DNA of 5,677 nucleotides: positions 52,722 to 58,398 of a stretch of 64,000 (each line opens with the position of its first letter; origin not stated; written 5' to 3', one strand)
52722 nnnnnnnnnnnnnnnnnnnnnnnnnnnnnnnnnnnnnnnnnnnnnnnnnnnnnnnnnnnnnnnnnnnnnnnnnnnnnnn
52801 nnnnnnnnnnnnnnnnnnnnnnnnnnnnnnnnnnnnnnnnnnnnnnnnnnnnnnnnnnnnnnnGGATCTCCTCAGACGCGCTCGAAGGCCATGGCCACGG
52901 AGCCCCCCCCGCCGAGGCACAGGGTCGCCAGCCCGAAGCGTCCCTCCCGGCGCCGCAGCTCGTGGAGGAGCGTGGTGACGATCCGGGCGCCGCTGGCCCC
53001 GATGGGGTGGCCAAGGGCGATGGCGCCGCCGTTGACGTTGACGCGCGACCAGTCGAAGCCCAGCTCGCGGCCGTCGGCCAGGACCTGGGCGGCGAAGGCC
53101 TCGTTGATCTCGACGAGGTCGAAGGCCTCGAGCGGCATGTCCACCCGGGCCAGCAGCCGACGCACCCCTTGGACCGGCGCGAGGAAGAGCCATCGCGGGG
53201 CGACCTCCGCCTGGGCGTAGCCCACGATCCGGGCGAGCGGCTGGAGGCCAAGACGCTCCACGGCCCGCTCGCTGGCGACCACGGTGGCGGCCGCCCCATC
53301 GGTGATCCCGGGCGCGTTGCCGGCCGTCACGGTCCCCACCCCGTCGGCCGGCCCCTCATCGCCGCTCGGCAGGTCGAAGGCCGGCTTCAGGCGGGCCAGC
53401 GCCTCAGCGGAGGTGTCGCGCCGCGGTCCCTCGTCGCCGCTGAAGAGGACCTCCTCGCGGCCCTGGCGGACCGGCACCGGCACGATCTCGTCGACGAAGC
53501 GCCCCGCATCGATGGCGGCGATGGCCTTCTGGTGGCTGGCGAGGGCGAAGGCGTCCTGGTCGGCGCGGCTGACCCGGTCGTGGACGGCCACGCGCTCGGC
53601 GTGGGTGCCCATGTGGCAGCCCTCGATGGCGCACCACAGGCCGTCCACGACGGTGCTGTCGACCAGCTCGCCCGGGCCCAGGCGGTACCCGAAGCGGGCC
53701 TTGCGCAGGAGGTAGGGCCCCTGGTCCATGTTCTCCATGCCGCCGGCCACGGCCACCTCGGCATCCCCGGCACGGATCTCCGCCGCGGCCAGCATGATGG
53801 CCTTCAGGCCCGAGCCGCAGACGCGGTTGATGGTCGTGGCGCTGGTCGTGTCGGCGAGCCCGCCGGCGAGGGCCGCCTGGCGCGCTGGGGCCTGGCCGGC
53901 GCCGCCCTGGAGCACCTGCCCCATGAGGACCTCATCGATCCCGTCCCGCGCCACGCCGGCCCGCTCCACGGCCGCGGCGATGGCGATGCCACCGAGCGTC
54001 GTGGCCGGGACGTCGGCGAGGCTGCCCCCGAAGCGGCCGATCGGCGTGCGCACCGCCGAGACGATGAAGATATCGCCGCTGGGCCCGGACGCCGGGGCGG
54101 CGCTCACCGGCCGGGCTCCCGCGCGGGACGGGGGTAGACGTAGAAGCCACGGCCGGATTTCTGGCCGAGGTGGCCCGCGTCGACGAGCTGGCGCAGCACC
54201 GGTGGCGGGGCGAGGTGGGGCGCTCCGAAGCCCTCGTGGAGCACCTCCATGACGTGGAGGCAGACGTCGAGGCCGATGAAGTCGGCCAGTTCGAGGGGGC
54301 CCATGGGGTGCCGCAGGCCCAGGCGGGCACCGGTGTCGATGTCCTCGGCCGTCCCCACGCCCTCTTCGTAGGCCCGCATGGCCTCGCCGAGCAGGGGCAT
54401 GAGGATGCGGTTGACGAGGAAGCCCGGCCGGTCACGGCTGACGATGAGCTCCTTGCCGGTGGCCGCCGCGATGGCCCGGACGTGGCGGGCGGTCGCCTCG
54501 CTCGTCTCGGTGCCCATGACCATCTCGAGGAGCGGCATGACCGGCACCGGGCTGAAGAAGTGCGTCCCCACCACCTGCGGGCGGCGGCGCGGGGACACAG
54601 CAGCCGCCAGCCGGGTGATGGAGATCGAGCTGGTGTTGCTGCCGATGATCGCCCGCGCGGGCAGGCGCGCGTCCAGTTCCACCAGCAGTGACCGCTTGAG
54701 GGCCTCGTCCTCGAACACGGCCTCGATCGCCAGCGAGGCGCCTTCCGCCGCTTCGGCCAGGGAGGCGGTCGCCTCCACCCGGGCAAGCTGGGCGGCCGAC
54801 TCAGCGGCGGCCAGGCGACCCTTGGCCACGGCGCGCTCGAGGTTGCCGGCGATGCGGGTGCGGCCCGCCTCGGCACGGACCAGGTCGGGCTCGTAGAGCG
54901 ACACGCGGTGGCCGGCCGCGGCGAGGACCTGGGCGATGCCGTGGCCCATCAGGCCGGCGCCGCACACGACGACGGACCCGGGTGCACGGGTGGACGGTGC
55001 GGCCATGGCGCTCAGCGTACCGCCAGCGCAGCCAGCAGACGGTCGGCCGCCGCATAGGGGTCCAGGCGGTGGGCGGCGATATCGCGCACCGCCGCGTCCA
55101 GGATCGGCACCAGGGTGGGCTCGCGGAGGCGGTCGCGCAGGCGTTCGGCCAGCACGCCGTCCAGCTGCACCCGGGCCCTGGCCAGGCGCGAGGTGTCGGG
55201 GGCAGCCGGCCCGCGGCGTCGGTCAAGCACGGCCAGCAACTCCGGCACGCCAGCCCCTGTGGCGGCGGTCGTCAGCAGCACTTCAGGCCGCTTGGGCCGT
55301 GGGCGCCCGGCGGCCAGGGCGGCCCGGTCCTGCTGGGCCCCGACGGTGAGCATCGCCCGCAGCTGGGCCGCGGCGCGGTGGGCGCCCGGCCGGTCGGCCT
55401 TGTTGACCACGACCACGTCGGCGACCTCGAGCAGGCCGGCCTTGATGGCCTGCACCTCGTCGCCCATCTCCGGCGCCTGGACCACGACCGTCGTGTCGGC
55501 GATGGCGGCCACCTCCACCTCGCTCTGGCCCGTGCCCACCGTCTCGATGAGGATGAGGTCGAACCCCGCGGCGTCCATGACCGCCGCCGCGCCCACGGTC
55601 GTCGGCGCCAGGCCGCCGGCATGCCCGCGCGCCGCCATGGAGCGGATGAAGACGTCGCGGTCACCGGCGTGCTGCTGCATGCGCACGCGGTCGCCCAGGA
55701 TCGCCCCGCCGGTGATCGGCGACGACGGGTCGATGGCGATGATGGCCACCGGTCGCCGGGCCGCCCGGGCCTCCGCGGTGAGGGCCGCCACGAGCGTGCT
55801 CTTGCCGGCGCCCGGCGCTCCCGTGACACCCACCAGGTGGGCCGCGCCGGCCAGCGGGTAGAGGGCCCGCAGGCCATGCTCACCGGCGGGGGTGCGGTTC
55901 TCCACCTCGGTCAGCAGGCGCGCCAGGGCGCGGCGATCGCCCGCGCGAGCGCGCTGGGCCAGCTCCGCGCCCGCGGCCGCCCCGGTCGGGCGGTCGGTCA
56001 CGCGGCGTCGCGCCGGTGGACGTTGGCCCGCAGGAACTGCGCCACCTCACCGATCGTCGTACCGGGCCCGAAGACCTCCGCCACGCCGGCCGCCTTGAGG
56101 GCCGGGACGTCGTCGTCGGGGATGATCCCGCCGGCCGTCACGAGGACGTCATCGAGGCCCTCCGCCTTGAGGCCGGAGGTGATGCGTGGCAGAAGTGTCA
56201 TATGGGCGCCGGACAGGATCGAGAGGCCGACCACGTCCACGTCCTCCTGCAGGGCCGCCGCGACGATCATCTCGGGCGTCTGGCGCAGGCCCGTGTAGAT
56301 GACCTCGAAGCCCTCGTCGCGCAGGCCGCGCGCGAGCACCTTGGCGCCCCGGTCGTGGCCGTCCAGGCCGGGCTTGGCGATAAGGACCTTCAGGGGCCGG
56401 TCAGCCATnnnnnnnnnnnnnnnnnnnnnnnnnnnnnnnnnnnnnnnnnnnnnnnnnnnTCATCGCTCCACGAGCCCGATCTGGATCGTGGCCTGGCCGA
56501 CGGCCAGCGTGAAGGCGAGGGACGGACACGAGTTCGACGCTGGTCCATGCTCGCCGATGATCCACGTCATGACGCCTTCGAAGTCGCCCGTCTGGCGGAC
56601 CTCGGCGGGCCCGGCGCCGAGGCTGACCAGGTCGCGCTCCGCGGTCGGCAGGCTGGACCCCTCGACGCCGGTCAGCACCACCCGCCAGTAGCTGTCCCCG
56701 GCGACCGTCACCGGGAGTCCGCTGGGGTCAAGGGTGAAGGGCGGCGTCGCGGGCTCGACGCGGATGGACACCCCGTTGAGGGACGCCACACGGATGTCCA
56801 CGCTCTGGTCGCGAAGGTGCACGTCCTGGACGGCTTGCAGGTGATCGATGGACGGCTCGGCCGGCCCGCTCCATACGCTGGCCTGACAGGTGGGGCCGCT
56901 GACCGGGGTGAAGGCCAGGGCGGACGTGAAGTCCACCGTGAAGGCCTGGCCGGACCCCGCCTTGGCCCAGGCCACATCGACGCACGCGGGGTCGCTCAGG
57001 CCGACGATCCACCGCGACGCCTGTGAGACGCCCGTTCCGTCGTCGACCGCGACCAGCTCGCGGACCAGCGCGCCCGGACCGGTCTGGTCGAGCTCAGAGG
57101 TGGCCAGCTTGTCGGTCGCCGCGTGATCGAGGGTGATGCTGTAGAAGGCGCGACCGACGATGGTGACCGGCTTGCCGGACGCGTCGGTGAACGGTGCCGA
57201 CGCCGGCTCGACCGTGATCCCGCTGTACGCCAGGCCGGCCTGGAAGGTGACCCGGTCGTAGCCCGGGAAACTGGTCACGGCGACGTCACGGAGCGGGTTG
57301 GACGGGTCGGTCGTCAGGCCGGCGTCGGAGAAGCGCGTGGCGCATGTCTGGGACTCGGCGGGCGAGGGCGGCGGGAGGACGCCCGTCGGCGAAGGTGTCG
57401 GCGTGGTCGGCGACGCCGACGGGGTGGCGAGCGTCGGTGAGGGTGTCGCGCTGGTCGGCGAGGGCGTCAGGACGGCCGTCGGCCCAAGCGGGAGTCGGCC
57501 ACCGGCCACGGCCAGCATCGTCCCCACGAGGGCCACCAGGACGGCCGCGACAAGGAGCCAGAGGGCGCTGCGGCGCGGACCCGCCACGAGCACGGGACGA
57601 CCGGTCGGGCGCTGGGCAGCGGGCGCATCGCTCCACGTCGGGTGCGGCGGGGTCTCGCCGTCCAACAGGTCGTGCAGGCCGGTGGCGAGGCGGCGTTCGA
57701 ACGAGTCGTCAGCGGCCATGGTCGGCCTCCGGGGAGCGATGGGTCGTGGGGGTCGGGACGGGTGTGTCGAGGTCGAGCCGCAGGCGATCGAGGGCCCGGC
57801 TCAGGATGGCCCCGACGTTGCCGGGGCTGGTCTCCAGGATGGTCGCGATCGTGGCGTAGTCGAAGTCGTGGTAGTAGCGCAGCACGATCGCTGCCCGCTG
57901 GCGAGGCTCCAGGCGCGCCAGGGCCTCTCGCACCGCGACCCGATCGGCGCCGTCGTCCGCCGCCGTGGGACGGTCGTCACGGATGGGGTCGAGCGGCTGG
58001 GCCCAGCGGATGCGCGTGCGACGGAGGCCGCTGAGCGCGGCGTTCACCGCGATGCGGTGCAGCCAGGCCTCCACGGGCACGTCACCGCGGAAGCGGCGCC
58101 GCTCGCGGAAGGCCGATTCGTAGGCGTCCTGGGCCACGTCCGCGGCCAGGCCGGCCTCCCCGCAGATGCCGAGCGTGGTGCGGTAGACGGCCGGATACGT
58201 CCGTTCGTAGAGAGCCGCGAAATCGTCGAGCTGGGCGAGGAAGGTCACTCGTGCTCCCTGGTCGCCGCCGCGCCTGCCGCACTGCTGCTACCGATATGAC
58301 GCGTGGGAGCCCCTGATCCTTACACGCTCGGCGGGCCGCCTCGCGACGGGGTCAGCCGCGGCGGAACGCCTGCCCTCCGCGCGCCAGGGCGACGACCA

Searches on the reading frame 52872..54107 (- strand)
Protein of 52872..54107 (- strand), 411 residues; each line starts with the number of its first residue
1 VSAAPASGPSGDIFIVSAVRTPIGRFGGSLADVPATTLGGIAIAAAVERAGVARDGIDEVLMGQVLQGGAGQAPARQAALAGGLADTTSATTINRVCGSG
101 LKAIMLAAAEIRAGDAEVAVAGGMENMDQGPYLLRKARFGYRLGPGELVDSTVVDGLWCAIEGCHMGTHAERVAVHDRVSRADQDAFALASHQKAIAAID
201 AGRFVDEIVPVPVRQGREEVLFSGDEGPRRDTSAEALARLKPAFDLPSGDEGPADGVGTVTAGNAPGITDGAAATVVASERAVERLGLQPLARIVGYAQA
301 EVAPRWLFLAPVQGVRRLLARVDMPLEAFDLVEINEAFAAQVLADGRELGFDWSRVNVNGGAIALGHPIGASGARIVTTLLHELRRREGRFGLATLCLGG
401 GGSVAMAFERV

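Call 70: search_protein_families(library=pfam, proteins=[window:52872-54107:-], max_evalue=0.00001)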
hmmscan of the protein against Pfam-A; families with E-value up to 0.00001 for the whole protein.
window:52872-54107:- (411 aa): 2 families
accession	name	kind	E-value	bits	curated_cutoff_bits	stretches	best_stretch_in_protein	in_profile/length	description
PF00108.29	Thiolase_N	-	4.6e-89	298.7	26.4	1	13-280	1-259/260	Thiolase, N-terminal domain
PF02803.24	Thiolase_C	-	1.1e-43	148.3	27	1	288-410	1-123/123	Thiolase, C-terminal domain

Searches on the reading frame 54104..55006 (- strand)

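Call 70: search_protein_families(library=pfam, proteins=[window:54104-55006:-], max_evalue=0.00001)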
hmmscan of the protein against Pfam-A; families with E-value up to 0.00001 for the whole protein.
window:54104-55006:- (300 aa): 2 families
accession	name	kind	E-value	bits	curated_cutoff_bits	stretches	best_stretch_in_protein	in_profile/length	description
PF02737.24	3HCDH_N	-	7.3e-52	176.3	22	1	12-192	2-179/180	3-hydroxyacyl-CoA dehydrogenase, NAD binding domain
PF00725.27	3HCDH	-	5.7e-35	120.2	22.1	1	195-291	1-97/97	3-hydroxyacyl-CoA dehydrogenase, C-terminal domain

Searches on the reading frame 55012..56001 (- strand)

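Call 70: search_protein_families(library=pfam, proteins=[window:55012-56001:-], max_evalue=0.00001)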
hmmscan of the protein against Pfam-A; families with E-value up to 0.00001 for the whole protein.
window:55012-56001:- (329 aa): 2 families
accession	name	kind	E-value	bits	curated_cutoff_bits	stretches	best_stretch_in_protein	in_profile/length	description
PF03308.22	MeaB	-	3e-80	269.6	23.1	1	26-267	1-239/273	Methylmalonyl Co-A mutase-associated GTPase MeaB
PF02492.25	cobW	-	4.4e-08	33.3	20.7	1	57-217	3-168/180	CobW/HypB/UreG, nucleotide-binding domain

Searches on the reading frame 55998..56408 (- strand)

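Call 70: search_protein_families(library=pfam, proteins=[window:55998-56408:-], max_evalue=0.00001)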
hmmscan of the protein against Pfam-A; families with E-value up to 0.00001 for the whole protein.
window:55998-56408:- (136 aa): 1 family
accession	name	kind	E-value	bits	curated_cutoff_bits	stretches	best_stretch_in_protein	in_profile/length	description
PF02310.24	B12-binding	-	1.4e-25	89.9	32.1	1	7-119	2-116/121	B12 binding domain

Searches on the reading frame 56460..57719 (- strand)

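Call 70: search_protein_families(library=pfam, proteins=[window:56460-57719:-], max_evalue=0.00001)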
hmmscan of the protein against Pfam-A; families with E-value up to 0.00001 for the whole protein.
window:56460-57719:- (419 aa): 1 family
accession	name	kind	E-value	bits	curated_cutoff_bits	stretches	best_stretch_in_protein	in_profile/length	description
PF24837.1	AMIN-like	-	5.2e-14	52.9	27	1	143-250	3-115/129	AMIN-like domain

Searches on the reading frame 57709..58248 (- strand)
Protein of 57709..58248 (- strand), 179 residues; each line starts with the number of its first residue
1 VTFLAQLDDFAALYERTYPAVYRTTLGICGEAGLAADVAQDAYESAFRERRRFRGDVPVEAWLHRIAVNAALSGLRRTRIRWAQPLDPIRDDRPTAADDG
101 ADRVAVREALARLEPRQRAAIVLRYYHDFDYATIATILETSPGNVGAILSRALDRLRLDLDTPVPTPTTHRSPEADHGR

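Call 70: search_protein_families(library=pfam, proteins=[window:57709-58248:-], max_evalue=0.00001)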
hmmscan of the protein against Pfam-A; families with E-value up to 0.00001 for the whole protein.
window:57709-58248:- (179 aa): 3 families
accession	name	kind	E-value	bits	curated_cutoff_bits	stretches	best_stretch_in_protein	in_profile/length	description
PF08281.18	Sigma70_r4_2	-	2.4e-15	56.3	25.7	1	104-156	2-54/54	Sigma-70, region 4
PF04542.20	Sigma70_r2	-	8.3e-13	48.4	24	1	13-79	1-69/71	Sigma-70 region 2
PF04545.22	Sigma70_r4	-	2.7e-11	43.2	24.1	1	109-157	1-49/50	Sigma-70, region 4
